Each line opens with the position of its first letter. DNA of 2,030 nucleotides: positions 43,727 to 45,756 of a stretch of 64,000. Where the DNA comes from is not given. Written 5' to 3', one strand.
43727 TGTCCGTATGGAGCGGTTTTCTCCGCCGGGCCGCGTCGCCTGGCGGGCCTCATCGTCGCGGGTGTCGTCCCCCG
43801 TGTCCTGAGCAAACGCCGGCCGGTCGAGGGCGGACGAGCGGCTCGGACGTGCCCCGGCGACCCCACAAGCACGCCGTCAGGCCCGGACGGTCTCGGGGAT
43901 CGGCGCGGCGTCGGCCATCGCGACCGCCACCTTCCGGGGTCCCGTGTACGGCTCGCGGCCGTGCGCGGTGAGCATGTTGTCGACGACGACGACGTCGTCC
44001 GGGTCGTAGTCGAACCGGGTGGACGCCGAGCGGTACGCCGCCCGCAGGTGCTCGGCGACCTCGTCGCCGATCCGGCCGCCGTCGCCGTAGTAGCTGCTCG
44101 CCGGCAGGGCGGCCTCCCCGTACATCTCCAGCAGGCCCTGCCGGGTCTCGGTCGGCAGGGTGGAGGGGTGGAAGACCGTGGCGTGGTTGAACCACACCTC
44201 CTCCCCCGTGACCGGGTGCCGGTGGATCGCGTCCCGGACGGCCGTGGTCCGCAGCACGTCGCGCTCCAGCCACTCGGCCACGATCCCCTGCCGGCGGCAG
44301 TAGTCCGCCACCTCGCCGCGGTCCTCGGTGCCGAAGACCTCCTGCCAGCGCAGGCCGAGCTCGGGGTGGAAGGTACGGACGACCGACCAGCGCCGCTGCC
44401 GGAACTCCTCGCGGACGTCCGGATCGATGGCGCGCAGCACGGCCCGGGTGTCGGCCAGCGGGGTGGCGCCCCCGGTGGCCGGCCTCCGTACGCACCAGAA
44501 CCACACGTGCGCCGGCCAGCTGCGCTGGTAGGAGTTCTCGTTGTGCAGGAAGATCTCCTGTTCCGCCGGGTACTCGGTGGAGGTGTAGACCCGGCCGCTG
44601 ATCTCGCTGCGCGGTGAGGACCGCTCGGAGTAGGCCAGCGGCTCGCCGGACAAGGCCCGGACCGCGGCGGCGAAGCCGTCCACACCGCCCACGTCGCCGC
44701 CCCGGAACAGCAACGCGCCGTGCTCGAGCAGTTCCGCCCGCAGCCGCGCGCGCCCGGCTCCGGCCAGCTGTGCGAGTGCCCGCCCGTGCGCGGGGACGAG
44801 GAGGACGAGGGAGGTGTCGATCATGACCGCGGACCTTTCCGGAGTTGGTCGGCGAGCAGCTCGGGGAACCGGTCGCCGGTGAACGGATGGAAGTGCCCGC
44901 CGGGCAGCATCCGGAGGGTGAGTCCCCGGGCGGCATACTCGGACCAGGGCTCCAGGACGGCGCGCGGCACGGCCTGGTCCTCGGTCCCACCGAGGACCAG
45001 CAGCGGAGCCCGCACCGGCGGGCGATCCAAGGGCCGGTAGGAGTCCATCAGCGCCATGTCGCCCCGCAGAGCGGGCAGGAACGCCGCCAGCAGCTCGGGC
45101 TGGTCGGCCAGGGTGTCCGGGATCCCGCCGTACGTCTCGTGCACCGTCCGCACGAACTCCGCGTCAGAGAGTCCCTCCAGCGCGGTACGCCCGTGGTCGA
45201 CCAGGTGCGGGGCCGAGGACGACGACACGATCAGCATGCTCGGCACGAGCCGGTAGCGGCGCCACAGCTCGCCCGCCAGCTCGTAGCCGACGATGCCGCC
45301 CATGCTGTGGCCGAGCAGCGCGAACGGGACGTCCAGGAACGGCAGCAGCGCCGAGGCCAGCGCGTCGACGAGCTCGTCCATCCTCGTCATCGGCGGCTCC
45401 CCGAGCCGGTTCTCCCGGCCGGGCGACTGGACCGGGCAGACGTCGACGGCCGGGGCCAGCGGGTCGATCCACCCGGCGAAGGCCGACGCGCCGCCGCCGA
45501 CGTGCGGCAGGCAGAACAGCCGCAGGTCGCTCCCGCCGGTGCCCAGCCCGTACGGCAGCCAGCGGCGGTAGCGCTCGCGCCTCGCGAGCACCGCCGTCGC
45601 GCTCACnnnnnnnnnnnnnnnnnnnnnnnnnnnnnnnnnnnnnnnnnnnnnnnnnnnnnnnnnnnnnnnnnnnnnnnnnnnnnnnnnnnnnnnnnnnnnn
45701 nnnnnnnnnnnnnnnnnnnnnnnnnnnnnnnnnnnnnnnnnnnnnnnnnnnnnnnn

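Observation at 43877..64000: A hybrid PKS-NRPS operon of at least 20 kb is translationally coupled, abuts tRNA-Leu and has non-collinear gene order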

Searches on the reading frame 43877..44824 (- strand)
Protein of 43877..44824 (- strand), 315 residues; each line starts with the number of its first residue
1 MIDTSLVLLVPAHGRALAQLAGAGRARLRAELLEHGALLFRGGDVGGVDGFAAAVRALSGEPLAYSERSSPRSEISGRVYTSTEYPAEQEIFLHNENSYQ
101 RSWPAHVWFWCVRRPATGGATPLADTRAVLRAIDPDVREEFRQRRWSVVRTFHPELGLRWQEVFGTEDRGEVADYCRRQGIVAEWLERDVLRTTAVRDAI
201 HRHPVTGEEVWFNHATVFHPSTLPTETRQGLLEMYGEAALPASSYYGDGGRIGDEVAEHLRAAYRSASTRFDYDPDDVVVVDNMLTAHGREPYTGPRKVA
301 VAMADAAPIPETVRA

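Call 5: search_protein_families(library=pfam, proteins=[window:43877-44824:-], max_evalue=0.01)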
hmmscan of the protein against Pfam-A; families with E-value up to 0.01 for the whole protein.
window:43877-44824:- (315 aa): 1 family
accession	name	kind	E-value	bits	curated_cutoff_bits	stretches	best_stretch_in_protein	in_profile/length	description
PF02668.22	TauD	-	1.8e-45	156.4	27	1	17-302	19-266/267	Taurine catabolism dioxygenase TauD, TfdA family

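Call 40: search_protein_families(library=ncbifam, proteins=[window:43877-44824:-], max_evalue=0.01)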
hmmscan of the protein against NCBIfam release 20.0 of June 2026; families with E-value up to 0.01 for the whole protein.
window:43877-44824:- (315 aa): 4 families
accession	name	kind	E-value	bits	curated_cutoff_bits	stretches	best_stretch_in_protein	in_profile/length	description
NF049936.1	TriMthamethphnDioxTmpA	equivalog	0.0002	20.3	400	0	89-136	183-230/366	2-trimethylaminoethylphosphonate dioxygenase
NF043003.1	ClavSyn_CS1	equivalog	0.00048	19.7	450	0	259-294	238-273/312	clavaminate synthase Cs1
NF041363.1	GntD_guanitoxin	equivalog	0.00055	19.3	345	0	271-294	284-307/341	guanitoxin biosynthesis L-enduracididine beta-hydroxylase GntD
TIGR02410.1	carnitine_TMLD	equivalog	0.0065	16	268.3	0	269-299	313-343/362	trimethyllysine dioxygenase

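Call 43: search_solved_structures(query=window:43877-44824:-, max_evalue=0.001)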
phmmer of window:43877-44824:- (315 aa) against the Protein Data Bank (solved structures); distinct sequences matched with E-value up to 0.001: 2.
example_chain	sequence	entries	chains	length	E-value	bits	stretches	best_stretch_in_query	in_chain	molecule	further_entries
9yut_A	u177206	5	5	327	2.2e-23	86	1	23-302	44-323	TauD/TfdA-like domain-containing protein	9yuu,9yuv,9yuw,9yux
1y0z_A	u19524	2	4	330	2.6e-23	85.7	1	28-303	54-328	protein product of AT3G21360 | Clavaminate synthase-like protein At3g21360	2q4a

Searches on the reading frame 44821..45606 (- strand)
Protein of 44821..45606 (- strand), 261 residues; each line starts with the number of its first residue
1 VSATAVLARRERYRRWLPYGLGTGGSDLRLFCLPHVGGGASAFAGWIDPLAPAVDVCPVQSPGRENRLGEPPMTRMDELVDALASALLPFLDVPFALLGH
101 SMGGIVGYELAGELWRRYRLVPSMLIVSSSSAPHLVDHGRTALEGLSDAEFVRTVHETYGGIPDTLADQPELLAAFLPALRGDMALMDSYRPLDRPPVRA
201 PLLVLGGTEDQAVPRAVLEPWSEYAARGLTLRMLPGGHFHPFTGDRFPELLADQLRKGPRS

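Call 5: search_protein_families(library=pfam, proteins=[window:44821-45606:-], max_evalue=0.01)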
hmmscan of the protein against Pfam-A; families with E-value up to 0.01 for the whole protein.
window:44821-45606:- (261 aa): 4 families
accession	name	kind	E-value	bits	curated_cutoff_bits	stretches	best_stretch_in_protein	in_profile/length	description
PF00975.26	Thioesterase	-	5.3e-39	135.2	26.4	1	29-251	2-219/226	Thioesterase domain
PF12697.13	Abhydrolase_6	-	2.6e-10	41.8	26.3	1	37-243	6-210/217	Alpha/beta hydrolase family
PF00561.26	Abhydrolase_1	-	2.2e-07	31.2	25.8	0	162-244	180-244/245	alpha/beta hydrolase fold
PF12146.15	Hydrolase_4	-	0.00047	20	27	0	90-116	73-95/239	Serine aminopeptidase, S33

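Call 40: search_protein_families(library=ncbifam, proteins=[window:44821-45606:-], max_evalue=0.01)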
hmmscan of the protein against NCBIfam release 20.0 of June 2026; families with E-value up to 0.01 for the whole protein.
window:44821-45606:- (261 aa): 4 families
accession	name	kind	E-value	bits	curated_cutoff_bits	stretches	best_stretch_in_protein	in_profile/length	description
NF051488.1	bifunc_PcaDC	exception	4.7e-06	26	390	1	30-117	15-102/375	bifunctional 3-oxoadipate enol-lactonase/4-carboxymuconolactone decarboxylase PcaDC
NF051487.1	bifunc_PcaCD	exception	0.00034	19.8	430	1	73-131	218-273/413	bifunctional 4-carboxymuconolactone decarboxylase/3-oxoadipate enol-lactonase PcaCD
TIGR02427.1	protocat_pcaD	equivalog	0.0019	17.6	255.85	0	76-129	62-112/251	3-oxoadipate enol-lactonase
NF011457.0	PRK14875.1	equivalog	0.0023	16.9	307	1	37-136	142-238/372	acetoin dehydrogenase dihydrolipoyllysine-residue acetyltransferase subunit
